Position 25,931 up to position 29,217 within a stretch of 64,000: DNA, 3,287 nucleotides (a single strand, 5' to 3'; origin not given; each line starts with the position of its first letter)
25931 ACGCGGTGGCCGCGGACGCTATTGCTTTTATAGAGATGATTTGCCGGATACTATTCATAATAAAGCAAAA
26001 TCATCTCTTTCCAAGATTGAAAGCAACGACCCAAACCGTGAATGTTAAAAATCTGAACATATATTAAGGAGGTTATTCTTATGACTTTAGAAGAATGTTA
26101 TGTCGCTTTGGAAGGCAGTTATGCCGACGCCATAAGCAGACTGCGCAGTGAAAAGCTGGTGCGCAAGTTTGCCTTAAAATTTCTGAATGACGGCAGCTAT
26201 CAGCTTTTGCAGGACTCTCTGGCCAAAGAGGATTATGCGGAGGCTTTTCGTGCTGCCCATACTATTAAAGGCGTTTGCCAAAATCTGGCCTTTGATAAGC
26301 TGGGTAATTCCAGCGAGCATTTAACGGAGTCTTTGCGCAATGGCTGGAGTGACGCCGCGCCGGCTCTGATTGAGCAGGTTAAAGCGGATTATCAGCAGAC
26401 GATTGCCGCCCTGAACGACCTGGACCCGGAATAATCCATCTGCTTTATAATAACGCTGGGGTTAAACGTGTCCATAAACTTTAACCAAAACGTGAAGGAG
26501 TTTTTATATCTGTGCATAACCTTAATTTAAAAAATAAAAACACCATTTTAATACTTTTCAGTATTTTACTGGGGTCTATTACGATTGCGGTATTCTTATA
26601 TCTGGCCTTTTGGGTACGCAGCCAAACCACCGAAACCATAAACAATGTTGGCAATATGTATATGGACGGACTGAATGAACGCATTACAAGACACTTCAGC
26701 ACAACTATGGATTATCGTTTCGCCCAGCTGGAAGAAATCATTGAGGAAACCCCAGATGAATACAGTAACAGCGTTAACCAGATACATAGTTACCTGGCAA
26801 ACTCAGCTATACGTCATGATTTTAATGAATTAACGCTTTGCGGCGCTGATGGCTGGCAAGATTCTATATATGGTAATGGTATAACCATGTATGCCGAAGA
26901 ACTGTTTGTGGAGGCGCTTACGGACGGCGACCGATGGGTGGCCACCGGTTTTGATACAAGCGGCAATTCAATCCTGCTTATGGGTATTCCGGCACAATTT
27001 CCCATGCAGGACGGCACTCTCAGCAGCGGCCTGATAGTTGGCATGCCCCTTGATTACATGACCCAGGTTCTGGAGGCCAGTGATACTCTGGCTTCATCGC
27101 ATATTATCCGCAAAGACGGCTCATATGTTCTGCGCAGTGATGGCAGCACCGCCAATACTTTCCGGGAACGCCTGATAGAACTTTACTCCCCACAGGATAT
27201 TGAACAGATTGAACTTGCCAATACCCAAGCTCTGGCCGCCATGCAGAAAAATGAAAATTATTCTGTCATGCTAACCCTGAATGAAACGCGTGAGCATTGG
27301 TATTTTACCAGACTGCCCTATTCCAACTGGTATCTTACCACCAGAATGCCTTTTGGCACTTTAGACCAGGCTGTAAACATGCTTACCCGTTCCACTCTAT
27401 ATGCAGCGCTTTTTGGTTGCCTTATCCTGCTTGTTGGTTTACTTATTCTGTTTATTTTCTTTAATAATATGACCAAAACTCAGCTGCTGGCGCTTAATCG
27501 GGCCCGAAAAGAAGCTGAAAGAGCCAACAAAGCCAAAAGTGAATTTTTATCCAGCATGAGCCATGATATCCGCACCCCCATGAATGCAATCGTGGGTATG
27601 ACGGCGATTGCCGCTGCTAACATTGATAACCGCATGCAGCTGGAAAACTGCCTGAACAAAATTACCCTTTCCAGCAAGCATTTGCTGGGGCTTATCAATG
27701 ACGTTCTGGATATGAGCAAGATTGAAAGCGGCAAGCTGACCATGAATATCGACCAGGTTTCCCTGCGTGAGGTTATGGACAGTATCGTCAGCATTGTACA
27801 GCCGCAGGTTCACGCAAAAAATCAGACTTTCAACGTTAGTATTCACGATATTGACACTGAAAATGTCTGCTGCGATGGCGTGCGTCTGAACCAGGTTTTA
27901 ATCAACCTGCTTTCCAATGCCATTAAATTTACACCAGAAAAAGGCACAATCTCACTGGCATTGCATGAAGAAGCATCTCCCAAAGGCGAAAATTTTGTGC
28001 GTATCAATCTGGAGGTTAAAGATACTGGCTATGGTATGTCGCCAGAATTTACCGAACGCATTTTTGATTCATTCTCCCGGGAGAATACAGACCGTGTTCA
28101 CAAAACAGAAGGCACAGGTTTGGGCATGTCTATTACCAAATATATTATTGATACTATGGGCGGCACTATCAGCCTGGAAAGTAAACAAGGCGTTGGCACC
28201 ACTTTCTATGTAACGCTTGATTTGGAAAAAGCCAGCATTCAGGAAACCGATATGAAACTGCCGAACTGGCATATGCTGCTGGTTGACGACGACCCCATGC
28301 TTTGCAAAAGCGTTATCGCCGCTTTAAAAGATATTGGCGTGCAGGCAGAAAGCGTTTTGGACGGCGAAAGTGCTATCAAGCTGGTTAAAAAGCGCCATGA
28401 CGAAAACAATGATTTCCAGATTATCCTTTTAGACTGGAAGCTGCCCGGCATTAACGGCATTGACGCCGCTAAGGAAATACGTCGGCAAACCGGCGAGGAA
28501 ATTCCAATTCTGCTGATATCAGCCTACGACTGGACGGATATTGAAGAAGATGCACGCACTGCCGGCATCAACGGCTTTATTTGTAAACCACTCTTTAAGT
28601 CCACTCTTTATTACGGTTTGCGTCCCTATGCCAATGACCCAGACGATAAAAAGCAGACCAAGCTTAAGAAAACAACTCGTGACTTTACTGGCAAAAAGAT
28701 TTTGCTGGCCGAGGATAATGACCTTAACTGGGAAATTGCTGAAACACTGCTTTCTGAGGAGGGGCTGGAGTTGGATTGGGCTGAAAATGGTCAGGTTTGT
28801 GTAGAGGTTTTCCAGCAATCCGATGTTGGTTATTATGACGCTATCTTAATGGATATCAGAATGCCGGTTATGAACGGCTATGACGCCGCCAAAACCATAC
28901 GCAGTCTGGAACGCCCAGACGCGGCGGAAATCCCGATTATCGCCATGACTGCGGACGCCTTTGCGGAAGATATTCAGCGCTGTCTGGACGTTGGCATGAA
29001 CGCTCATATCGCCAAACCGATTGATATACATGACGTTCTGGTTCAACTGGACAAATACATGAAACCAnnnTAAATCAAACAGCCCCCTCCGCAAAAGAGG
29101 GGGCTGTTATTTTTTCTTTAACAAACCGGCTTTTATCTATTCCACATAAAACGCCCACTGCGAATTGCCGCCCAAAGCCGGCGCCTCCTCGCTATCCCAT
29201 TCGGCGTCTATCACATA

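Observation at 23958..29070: Compact c-di-GMP phosphorelay cluster: REC-HD-GYP-GGDEF protein, stand-alone Hpt, and a hybrid histidine kinase with two receivers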

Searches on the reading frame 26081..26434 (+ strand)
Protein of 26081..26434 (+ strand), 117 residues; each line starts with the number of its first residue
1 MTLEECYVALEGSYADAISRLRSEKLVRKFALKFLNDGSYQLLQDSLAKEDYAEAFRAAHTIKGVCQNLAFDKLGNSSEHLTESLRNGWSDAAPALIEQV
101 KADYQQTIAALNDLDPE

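Call 3: search_protein_families(library=pfam, proteins=[window:26081-26434:+], max_evalue=0.01)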
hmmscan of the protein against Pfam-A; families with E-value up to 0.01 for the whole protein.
window:26081-26434:+ (117 aa): 1 family
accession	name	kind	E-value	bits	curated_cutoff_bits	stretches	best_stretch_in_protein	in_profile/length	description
PF01627.28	Hpt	-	1.8e-10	41.4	24.6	1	41-108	15-82/84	Hpt domain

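Call 4: search_protein_families(library=ncbifam, proteins=[window:26081-26434:+], max_evalue=0.01)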
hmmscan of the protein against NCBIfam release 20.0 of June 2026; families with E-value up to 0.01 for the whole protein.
window:26081-26434:+ (117 aa): 2 families
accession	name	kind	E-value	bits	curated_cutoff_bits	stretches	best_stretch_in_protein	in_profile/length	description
NF008302.0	PRK11091.1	equivalog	0.002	16.3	838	1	39-113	697-771/779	aerobic respiration two-component sensor histidine kinase ArcB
NF041336.1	CheA_Halo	equivalog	0.0055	15.4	950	1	32-108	16-95/666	chemotaxis protein CheA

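Call 49: search_solved_structures(query=window:26081-26431:+, max_evalue=1, show_alignments=2)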
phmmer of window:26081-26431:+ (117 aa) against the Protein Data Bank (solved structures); distinct sequences matched with E-value up to 1: 11.
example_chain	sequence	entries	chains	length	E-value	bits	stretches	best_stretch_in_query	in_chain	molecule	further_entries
7c1i_A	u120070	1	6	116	0.00061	23.5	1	49-104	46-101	Histidine kinase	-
1tqg_A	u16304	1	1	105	0.0047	20.7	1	31-101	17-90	Chemotaxis protein cheA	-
2ld6_A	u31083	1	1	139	0.0086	19.8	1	31-102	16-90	Chemotaxis protein CheA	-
6ff6_A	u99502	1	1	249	0.032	18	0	54-86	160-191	BRIC1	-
8aru_A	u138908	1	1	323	0.68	13.7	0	65-110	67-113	Formylglycine-generating enzyme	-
2afy_X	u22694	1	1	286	0.78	13.5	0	66-110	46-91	Sulfatase modifying factor 1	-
2aft_X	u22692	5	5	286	0.79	13.5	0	66-110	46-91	Sulfatase modifying factor 1 | Sulfatase-modifying factor 1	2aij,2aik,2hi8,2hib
2aii_X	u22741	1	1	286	0.79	13.5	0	66-110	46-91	Sulfatase modifying factor 1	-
1y1e_X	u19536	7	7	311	0.88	13.4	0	66-110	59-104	C-alpha-formyglycine-generating enzyme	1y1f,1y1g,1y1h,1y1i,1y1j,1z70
31dc_A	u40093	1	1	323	0.93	13.3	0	66-110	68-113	Formylglycine-generating enzyme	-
5ssy_A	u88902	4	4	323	0.93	13.3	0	66-110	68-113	Formylglycine-generating enzyme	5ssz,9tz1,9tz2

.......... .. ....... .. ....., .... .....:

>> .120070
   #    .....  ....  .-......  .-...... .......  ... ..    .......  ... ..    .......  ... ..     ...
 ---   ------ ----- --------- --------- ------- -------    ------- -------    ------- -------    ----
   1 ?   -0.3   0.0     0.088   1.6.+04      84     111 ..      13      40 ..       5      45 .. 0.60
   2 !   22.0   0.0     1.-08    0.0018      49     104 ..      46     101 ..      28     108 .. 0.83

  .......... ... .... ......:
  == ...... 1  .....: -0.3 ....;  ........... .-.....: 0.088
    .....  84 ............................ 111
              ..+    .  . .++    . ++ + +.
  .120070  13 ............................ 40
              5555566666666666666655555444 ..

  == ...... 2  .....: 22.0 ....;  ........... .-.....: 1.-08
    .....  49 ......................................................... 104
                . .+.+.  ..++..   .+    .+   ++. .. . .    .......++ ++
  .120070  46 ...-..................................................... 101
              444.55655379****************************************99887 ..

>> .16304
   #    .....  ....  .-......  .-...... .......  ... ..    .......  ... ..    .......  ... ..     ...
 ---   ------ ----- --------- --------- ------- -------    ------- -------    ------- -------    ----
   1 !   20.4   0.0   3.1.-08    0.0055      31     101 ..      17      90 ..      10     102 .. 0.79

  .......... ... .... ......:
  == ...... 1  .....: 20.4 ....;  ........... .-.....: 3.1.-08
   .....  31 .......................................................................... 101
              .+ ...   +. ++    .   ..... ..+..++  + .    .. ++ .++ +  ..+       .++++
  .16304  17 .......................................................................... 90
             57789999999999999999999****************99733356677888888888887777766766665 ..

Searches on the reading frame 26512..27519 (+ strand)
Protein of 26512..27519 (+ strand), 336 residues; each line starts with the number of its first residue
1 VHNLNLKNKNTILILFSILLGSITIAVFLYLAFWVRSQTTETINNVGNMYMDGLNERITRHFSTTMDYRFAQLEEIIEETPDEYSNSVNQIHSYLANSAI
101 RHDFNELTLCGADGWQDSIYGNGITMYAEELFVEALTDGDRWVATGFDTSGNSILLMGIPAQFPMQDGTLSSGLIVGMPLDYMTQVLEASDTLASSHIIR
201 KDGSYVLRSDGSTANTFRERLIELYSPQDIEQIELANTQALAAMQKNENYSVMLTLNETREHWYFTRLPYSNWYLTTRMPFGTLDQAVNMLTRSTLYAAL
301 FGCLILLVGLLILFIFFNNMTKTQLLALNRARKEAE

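Call 25: find_homologous_proteins(query=window:26512-27519:+, max_evalue=0.00001)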
Query seq(336 aa) (336 aa): 4 proteins with E <= 0.00001 among 2947 candidates.
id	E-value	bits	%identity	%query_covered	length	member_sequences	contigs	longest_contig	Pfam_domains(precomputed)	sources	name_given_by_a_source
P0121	1.2e-63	233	38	98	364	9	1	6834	PF00512.32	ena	-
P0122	6.7e-59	218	39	87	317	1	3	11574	-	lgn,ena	-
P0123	1.3e-57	214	60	46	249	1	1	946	-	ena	-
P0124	7.3e-36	142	40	57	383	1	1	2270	PF00512.32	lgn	-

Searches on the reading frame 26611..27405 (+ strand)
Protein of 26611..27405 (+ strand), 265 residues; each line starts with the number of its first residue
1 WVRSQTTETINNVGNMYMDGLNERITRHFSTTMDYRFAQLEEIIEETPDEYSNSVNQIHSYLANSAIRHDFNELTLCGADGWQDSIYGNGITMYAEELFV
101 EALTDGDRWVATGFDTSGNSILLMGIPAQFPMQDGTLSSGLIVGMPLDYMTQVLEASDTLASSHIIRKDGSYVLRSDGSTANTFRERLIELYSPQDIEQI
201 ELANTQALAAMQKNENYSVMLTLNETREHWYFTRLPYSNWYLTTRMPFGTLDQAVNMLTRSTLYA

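Call 81: search_solved_structures(query=A4, max_evalue=10, show_alignments=0)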
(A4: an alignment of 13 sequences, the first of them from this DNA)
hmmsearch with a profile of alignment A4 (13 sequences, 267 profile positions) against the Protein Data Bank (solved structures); distinct sequences matched with E-value up to 10: 10.
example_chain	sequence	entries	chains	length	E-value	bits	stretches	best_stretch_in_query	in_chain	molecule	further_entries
7jrq_A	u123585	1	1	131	0.031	16.8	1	179-218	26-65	MPP1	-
7jh6_A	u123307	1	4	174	0.07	15.7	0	185-221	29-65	Two-domain di-Zn(II) and porphyrin-binding protein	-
9cte_A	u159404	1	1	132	0.072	15.7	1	181-218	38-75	De novo protein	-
5tgw_A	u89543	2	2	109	0.074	15.6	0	185-216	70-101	PS1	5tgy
2a61_A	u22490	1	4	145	0.084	15.4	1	138-216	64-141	transcriptional regulator Tm0710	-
4jgo_A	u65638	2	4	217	0.11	15.1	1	70-185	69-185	Sporulation kinase D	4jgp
4jgq_A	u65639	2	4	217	0.12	15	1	70-185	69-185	Sporulation kinase D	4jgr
6mzm_W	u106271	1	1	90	0.17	14.5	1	7-64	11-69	Transcription initiation factor IIA subunit 1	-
6z1p_BG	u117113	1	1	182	0.3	13.6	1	22-64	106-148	mS76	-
6z35_A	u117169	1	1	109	2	10.9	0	187-216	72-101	Maquette 2-1ip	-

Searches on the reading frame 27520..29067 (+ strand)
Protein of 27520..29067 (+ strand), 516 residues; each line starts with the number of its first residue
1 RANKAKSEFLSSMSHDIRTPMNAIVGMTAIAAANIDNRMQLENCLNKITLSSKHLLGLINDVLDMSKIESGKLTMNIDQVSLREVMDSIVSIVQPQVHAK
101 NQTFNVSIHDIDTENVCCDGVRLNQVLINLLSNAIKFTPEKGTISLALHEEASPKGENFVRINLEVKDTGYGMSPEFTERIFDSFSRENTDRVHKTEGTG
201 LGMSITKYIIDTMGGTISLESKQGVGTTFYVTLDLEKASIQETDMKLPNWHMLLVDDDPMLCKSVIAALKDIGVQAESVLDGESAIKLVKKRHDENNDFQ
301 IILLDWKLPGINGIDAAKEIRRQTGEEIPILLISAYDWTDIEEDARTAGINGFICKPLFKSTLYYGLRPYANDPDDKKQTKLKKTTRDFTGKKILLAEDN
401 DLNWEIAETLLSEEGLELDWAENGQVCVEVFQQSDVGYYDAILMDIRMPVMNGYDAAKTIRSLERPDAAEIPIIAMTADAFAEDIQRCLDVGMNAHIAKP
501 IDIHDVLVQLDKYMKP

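Call 75: search_solved_structures(query=window:27520-29067:+, max_evalue=1e-40, show_alignments=2)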
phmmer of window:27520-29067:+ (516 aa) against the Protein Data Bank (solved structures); distinct sequences matched with E-value up to 1e-40: 3.
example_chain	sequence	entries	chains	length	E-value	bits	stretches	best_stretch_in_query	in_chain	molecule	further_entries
7p8e_A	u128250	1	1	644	4.3e-51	177.5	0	160-506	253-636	Receiver domain of histidine kinase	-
6qrj_A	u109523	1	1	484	4.5e-50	174.1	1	8-502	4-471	Hybrid kinase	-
7z8n_A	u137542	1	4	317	1.1e-41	146.4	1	2-237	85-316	Histidine kinase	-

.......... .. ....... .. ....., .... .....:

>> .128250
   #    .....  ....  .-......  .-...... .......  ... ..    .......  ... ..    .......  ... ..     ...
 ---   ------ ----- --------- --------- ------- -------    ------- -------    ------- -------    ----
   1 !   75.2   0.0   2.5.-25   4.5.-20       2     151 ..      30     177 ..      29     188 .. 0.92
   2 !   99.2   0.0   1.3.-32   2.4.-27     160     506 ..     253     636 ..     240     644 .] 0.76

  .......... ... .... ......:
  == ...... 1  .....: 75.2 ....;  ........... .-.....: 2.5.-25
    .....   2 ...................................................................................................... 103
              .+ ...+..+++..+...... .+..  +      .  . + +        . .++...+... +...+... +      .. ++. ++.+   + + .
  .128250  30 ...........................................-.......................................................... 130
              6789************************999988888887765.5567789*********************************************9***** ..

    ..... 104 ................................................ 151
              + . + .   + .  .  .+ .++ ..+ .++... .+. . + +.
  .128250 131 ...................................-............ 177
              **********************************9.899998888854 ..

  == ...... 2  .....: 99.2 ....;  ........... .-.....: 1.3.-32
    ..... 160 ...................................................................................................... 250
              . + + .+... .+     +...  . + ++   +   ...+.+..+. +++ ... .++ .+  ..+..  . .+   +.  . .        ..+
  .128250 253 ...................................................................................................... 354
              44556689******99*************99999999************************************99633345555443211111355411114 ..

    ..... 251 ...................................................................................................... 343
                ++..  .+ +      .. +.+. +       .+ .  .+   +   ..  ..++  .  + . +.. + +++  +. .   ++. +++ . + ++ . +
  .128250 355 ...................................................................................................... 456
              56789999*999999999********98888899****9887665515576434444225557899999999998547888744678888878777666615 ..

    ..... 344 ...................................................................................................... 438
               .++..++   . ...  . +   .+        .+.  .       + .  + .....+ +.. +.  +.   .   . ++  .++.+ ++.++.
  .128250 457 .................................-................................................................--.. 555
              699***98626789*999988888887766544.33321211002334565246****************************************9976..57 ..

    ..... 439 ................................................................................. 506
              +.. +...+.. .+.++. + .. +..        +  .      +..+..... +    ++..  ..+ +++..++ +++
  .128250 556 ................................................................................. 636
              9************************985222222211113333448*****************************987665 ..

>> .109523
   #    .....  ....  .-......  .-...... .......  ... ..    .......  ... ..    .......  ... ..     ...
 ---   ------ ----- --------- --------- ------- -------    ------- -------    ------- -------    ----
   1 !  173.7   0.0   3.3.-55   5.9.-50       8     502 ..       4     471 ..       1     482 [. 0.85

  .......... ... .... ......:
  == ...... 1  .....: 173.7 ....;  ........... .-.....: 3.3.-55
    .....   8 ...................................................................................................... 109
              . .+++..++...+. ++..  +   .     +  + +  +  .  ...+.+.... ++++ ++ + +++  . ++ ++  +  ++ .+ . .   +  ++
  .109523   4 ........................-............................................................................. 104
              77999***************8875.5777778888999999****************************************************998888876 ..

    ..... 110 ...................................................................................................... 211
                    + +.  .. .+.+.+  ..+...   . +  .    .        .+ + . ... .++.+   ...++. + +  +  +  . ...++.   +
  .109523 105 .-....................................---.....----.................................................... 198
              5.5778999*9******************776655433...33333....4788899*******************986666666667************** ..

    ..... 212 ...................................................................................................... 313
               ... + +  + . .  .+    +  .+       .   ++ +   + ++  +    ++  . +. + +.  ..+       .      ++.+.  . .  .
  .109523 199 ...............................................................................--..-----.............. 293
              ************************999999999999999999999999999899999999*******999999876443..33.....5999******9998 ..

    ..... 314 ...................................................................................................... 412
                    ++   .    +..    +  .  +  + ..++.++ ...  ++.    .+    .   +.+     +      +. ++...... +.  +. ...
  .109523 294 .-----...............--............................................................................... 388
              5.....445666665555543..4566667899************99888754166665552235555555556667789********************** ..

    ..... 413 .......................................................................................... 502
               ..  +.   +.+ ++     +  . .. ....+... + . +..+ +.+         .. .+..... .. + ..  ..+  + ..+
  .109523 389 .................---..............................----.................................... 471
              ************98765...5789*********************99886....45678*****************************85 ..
